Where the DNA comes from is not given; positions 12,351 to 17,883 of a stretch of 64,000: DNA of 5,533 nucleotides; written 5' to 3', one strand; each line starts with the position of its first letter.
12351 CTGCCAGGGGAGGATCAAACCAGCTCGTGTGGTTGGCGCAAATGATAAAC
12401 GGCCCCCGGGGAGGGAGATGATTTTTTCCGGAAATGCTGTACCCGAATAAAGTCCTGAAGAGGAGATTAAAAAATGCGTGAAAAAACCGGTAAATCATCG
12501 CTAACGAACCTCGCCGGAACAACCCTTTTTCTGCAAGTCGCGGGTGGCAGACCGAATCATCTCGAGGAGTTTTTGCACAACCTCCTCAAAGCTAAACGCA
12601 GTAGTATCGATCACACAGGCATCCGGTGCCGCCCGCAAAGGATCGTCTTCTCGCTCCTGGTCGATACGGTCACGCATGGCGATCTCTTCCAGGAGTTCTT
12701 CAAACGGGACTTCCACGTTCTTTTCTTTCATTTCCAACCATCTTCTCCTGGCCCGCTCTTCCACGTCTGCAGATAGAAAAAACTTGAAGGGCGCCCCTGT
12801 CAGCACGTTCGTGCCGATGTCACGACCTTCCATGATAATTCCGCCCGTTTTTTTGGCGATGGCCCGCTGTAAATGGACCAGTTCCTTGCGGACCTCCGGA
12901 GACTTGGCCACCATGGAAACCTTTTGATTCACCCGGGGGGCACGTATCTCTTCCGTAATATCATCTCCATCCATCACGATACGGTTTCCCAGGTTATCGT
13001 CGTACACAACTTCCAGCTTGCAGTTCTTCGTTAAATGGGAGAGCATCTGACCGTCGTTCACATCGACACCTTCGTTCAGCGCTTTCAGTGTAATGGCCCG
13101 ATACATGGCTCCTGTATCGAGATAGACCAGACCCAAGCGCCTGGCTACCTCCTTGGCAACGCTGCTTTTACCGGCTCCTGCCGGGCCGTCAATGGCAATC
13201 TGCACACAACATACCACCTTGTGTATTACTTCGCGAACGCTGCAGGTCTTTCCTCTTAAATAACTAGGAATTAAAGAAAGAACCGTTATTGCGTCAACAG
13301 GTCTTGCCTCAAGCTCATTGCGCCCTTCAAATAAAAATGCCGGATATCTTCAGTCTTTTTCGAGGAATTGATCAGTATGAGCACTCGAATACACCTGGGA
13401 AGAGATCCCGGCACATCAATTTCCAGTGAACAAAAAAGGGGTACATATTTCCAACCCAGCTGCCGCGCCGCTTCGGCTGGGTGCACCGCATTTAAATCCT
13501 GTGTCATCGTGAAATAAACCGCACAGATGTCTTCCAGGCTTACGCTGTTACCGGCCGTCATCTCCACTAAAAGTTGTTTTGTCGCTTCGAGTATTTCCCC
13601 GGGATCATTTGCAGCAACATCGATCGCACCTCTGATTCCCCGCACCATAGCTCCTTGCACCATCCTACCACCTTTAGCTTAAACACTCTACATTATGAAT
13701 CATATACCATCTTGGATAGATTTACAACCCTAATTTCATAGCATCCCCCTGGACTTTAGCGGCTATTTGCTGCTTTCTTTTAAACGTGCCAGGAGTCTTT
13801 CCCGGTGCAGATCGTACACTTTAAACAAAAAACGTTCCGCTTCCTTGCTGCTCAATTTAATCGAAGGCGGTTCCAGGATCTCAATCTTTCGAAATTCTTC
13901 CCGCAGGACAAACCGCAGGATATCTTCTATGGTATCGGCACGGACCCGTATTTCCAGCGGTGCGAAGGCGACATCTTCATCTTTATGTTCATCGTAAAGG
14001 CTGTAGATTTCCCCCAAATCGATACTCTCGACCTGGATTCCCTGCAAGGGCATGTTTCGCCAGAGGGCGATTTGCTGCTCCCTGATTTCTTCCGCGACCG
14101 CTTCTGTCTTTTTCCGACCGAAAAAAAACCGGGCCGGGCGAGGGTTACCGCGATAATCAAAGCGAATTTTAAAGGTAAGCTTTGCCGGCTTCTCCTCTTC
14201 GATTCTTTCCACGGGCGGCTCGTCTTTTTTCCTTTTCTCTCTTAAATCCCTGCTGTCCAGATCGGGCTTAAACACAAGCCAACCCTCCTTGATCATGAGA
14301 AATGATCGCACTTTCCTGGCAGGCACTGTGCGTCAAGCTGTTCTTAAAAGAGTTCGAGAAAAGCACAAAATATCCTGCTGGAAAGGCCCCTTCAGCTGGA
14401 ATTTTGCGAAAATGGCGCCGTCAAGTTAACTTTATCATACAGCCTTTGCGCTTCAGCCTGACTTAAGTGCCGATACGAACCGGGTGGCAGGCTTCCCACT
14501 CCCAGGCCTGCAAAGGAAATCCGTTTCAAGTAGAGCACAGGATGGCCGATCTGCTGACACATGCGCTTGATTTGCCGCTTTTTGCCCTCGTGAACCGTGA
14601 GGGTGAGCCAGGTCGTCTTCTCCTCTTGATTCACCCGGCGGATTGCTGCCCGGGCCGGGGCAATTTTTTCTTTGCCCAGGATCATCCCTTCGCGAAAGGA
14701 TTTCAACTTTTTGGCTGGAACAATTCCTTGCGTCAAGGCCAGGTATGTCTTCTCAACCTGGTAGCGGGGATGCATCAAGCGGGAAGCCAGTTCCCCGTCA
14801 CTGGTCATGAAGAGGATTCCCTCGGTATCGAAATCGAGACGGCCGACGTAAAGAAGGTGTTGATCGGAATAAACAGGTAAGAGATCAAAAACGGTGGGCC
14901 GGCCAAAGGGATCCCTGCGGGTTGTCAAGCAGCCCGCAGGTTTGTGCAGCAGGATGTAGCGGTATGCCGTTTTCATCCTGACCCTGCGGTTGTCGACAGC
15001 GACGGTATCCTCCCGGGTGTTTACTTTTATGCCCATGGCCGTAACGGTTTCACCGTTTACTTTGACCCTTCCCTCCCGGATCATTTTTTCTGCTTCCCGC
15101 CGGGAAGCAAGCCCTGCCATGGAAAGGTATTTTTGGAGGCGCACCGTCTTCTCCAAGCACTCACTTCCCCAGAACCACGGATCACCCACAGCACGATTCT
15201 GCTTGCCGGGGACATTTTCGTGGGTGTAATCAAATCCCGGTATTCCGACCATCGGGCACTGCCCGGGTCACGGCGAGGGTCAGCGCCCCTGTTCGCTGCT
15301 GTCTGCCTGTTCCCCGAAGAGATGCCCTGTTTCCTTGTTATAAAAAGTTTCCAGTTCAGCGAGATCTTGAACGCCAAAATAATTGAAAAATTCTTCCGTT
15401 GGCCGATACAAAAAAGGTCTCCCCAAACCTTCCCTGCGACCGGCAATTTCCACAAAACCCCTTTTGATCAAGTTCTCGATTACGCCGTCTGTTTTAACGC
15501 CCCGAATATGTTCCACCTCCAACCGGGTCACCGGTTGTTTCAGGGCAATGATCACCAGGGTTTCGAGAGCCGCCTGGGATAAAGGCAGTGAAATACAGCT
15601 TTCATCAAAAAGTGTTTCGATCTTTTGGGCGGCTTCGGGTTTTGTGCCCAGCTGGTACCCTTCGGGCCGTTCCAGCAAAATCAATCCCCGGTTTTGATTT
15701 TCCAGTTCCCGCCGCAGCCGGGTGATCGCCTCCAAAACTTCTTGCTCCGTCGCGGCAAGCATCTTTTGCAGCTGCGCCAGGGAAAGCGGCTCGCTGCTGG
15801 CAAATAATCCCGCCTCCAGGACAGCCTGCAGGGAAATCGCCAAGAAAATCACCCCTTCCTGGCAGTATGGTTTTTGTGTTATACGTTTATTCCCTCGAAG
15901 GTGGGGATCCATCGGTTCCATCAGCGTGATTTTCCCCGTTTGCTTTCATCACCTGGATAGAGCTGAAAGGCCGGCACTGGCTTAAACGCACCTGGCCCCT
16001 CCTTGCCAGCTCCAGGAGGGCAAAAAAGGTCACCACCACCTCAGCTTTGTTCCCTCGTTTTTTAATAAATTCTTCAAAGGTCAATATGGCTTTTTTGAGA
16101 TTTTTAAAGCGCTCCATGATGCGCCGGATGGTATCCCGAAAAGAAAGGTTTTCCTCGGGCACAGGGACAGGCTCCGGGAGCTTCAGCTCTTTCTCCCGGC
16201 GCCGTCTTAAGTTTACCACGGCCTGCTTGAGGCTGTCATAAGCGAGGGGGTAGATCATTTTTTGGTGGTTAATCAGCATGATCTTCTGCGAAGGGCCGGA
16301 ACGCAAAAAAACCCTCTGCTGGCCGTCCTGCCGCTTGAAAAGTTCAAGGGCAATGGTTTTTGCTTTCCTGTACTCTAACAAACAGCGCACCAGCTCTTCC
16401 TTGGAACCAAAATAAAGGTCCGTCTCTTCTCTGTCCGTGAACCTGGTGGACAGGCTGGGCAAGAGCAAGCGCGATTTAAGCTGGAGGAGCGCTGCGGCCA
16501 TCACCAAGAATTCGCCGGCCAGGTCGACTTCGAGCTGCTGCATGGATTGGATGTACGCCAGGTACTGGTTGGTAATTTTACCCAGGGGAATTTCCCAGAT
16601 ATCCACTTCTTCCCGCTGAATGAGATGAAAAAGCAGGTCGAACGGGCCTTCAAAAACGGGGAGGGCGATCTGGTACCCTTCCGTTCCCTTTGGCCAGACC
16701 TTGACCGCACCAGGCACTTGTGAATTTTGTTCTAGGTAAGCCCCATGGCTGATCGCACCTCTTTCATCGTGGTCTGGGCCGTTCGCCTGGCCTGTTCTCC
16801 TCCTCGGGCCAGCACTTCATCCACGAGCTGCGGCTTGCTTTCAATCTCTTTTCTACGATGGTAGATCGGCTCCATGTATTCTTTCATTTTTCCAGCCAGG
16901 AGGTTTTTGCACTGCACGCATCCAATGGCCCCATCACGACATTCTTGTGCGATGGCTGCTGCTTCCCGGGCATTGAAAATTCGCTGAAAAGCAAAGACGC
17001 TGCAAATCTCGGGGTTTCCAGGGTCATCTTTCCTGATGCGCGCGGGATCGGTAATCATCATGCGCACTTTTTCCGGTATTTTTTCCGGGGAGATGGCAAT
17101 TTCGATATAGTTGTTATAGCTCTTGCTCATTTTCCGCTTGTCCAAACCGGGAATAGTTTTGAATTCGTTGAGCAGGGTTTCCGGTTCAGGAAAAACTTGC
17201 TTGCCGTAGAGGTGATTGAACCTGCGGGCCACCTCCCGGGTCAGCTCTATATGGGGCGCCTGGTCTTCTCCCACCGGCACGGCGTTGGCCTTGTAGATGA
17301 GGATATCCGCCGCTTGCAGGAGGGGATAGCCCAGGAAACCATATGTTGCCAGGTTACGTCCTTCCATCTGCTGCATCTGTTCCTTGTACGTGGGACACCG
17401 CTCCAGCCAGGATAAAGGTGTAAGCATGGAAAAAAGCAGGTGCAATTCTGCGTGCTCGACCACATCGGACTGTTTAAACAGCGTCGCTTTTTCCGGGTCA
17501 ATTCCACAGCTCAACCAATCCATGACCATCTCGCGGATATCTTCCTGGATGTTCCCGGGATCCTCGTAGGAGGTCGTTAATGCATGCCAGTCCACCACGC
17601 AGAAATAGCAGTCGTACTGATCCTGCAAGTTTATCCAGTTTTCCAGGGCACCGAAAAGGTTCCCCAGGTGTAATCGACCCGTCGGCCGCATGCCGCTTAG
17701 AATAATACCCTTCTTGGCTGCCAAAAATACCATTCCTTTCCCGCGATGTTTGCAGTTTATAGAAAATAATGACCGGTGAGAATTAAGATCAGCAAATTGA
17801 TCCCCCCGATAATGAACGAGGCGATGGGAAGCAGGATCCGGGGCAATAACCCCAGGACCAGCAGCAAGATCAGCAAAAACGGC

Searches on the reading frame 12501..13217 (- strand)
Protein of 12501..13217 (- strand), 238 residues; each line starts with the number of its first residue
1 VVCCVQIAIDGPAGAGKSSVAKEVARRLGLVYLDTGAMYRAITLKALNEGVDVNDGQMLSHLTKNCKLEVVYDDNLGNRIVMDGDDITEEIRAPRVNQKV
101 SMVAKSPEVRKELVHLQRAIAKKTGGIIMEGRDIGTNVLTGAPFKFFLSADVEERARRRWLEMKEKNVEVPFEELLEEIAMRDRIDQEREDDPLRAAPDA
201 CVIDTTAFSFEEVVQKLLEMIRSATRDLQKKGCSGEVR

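Call 33: search_protein_families(library=pfam, proteins=[window:12501-13217:-], max_evalue=1e-8)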
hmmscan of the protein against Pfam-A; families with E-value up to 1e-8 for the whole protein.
window:12501-13217:- (238 aa): 2 families
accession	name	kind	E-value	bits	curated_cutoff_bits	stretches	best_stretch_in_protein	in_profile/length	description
PF02224.24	Cytidylate_kin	-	1.5e-73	247.4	26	1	7-222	1-210/211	Cytidylate kinase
PF13189.12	Cytidylate_kin2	-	1.2e-09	39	28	1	7-183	2-147/176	Cytidylate kinase-like family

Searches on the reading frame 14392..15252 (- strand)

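Call 33: search_protein_families(library=pfam, proteins=[window:14392-15252:-], max_evalue=1e-8)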
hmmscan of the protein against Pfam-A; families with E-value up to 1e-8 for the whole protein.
window:14392-15252:- (286 aa): 2 families
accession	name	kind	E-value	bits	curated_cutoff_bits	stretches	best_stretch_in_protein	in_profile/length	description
PF00849.27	PseudoU_synth_2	-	2.5e-24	86.7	26.8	1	99-234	2-152/152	RNA pseudouridylate synthase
PF01479.30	S4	-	2.1e-13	50.2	22.8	1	37-78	1-43/48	S4 domain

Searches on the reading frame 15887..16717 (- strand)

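Call 33: search_protein_families(library=pfam, proteins=[window:15887-16717:-], max_evalue=1e-8)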
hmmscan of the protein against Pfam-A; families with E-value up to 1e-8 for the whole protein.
window:15887-16717:- (276 aa): 1 family
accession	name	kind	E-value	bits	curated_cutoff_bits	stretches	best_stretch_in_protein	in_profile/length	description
PF02616.19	SMC_ScpA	-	1.4e-29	104.2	24.6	1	32-257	1-230/232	Segregation and condensation protein ScpA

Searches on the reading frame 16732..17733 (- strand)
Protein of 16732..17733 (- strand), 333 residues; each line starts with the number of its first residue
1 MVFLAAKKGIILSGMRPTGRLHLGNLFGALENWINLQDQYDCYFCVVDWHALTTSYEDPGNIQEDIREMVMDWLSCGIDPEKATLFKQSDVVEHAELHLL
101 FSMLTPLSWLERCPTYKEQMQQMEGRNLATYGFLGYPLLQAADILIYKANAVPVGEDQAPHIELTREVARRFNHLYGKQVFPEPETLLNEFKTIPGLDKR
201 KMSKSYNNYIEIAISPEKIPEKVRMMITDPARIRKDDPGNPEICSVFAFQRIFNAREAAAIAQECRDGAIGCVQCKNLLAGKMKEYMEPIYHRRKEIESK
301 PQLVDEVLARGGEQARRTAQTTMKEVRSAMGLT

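Call 33: search_protein_families(library=pfam, proteins=[window:16732-17733:-], max_evalue=1e-8)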
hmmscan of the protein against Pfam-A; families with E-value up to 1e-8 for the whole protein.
window:16732-17733:- (333 aa): 1 family
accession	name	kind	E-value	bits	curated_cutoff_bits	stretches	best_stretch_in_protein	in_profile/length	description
PF00579.31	tRNA-synt_1b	-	7.6e-69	232.7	21.1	1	10-285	7-289/292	tRNA synthetases class I (W and Y)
